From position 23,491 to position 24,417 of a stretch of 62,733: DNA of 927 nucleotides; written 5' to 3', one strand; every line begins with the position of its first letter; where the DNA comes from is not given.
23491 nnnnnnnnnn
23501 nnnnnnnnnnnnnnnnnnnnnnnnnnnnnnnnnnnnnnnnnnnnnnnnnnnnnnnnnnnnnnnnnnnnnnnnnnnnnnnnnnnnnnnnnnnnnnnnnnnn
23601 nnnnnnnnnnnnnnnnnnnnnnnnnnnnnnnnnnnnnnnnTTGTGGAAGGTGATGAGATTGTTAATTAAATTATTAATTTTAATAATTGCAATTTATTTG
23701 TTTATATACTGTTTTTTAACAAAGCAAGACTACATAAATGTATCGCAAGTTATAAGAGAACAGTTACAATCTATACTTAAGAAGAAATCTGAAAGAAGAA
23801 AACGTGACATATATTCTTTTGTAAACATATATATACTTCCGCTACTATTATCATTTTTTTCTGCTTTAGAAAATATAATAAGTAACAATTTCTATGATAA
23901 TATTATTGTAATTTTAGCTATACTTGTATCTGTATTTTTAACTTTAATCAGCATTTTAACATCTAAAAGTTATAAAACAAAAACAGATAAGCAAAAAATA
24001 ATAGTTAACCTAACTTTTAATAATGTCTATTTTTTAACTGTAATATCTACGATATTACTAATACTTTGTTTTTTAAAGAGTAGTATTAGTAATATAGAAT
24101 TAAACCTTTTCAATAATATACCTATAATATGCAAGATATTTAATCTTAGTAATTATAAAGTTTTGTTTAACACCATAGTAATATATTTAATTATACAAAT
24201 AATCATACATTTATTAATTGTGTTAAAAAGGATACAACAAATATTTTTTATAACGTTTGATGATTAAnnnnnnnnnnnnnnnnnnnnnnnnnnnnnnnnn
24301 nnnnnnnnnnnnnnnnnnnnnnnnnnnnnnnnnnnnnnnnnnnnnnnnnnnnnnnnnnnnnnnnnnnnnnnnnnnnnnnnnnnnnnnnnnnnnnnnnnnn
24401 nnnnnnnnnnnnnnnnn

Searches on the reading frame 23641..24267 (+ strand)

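Call 53: search_protein_families(library=pfam, proteins=[window:23641-24267:+], max_evalue=0.001)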
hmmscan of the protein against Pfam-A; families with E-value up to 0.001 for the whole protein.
window:23641-24267:+ (208 aa): 0 families

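Call 68: search_protein_families(library=pfam, proteins=[window:23641-24267:+], max_evalue=1)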
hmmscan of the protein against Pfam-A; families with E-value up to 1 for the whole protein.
window:23641-24267:+ (208 aa): 2 families
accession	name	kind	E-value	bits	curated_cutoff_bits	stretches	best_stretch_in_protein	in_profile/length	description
PF04930.20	FUN14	-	0.32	11.9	22.5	0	7-62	17-75/92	FUN14 family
PF20237.3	DUF6594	-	0.79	10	30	1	33-136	140-216/238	Family of unknown function (DUF6594)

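Call 81: search_protein_families(library=padloc, proteins=[window:23641-24267:+], max_evalue=0.001)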
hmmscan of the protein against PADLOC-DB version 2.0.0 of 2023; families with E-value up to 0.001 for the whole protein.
window:23641-24267:+ (208 aa): 0 families
